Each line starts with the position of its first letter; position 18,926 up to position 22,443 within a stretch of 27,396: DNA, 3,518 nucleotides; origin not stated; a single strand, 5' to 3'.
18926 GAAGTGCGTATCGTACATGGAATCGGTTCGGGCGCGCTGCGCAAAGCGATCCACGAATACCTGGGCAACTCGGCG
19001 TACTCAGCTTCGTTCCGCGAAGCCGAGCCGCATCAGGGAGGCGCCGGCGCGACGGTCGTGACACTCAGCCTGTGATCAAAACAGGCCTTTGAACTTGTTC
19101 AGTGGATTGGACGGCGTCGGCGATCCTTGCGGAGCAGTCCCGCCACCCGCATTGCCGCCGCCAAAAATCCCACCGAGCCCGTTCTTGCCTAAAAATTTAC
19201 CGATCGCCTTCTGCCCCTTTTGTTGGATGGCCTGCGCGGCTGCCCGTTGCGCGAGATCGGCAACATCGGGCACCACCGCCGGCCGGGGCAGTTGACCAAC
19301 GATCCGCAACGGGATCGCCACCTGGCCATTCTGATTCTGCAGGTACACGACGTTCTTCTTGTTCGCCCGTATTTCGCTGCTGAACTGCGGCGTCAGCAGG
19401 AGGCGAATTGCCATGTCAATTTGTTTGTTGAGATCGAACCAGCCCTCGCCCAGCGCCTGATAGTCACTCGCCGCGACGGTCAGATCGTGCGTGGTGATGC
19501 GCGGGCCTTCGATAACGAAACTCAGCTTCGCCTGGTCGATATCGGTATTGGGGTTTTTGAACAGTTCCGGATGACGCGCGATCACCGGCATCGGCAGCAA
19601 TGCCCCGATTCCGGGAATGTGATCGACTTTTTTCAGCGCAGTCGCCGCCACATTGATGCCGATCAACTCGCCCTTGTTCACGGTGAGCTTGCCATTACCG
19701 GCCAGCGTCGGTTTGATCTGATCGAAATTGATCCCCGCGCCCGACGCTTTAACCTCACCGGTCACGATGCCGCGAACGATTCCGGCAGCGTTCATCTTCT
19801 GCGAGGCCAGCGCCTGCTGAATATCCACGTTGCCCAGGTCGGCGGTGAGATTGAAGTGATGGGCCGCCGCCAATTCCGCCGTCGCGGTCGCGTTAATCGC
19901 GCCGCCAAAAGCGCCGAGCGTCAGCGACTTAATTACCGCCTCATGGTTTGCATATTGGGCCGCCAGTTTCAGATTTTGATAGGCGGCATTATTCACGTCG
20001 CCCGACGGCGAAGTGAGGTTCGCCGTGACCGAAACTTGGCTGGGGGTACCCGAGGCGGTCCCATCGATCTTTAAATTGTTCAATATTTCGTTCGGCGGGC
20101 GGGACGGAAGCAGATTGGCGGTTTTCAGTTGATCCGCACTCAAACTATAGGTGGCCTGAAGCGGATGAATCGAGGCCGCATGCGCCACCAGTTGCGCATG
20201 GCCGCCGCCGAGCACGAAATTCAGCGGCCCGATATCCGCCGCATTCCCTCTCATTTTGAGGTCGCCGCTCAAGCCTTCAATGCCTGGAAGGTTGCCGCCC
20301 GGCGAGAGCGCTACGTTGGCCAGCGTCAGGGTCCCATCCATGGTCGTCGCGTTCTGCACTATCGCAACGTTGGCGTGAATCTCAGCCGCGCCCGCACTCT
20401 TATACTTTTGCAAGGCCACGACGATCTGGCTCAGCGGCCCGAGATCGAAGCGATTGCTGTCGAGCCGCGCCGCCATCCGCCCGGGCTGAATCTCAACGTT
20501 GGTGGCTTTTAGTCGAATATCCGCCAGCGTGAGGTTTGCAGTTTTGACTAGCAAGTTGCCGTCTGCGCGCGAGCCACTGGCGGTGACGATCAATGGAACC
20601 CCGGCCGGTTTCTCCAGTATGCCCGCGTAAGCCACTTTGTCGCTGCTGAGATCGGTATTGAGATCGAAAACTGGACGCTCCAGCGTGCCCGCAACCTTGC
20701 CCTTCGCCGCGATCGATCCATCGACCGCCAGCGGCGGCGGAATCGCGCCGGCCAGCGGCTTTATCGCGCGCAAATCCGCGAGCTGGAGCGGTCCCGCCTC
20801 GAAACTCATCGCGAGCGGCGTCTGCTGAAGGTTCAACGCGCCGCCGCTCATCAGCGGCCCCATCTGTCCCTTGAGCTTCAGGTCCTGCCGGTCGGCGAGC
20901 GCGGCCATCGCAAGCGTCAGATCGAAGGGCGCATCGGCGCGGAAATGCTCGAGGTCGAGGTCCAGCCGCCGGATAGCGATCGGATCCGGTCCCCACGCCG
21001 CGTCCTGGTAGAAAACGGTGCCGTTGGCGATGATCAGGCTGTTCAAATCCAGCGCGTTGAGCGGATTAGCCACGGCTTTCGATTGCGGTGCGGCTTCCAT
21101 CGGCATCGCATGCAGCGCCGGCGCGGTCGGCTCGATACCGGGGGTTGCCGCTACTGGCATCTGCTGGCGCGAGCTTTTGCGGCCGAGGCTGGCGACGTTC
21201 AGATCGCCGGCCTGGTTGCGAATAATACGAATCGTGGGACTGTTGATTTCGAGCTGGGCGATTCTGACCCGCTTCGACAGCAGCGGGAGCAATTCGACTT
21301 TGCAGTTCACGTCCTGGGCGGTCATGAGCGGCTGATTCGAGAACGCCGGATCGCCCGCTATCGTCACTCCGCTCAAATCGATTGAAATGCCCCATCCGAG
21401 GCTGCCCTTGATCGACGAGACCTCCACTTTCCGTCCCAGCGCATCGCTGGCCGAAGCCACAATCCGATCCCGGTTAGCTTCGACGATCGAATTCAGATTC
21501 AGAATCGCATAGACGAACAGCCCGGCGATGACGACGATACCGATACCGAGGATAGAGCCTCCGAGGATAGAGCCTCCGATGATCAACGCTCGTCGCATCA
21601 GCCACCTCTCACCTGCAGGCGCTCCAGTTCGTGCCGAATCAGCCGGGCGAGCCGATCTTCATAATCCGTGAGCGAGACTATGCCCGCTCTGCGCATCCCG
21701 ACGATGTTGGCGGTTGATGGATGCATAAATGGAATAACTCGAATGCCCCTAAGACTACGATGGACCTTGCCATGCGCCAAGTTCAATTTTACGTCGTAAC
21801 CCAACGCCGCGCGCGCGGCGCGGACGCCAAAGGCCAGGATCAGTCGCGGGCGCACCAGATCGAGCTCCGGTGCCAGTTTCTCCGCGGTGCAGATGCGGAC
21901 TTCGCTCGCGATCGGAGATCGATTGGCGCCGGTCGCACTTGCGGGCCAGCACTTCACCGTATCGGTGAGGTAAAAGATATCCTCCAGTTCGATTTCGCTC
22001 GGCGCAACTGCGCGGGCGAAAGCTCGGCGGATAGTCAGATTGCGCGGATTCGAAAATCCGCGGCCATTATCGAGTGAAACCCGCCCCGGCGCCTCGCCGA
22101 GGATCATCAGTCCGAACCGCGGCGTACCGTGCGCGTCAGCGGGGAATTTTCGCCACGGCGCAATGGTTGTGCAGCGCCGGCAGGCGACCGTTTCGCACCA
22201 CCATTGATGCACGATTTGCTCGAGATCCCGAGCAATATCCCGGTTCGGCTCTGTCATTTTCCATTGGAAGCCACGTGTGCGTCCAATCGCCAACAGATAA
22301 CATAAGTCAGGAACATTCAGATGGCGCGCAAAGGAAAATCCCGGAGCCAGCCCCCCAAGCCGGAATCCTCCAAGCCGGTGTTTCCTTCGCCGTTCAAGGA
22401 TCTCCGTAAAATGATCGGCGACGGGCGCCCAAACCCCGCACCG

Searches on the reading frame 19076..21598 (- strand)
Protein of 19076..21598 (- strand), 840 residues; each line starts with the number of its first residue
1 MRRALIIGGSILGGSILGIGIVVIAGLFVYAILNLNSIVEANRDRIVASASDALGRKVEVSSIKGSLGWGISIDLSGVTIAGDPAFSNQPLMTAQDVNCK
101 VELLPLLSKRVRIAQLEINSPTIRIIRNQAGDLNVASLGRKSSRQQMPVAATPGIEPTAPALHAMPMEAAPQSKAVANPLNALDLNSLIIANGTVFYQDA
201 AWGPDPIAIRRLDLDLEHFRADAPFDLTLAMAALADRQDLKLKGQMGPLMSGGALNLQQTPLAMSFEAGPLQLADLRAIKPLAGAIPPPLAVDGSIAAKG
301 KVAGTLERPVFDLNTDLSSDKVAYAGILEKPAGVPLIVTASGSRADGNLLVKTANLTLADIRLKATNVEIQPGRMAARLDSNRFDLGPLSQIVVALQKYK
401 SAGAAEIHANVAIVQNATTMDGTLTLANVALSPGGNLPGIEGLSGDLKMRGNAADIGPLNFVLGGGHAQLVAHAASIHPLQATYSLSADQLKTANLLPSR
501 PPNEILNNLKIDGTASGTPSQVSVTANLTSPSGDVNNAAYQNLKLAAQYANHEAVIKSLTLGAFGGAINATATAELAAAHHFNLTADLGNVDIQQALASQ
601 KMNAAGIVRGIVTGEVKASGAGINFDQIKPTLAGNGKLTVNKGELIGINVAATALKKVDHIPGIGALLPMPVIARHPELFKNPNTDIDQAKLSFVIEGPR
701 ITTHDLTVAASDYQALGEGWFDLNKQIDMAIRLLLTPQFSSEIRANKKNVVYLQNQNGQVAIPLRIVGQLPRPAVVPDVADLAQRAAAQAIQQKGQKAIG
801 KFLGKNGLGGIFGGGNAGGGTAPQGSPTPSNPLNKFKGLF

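Call 13: search_protein_families(library=pfam, proteins=[window:19076-21598:-], max_evalue=0.001)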
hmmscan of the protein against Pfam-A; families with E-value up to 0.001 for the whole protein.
window:19076-21598:- (840 aa): 3 families
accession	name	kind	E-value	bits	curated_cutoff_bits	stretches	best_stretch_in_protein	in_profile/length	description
PF05170.20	AsmA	-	1.7e-17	63.9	29.8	1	12-201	8-175/607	AsmA family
PF05359.17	DUF748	-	9.4e-15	54.2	50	1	22-263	20-229/1037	Domain of Unknown Function (DUF748)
PF13116.12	YhdP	-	6.7e-13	47.9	46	1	16-258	14-203/1224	YhdP protein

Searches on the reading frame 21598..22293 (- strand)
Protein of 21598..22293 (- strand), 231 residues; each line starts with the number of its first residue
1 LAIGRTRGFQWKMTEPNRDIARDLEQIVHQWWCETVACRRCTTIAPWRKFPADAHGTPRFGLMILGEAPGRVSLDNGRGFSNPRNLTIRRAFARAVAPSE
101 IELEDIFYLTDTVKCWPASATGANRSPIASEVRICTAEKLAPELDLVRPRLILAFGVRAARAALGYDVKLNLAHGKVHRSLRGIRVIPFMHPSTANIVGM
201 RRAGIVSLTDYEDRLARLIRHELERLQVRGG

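Call 13: search_protein_families(library=pfam, proteins=[window:21598-22293:-], max_evalue=0.001)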
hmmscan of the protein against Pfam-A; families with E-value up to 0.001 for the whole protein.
window:21598-22293:- (231 aa): 1 family
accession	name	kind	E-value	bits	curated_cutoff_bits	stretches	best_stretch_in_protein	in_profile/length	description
PF03167.25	UDG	-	2.2e-20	73.6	24.3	1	56-196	4-122/141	Uracil DNA glycosylase superfamily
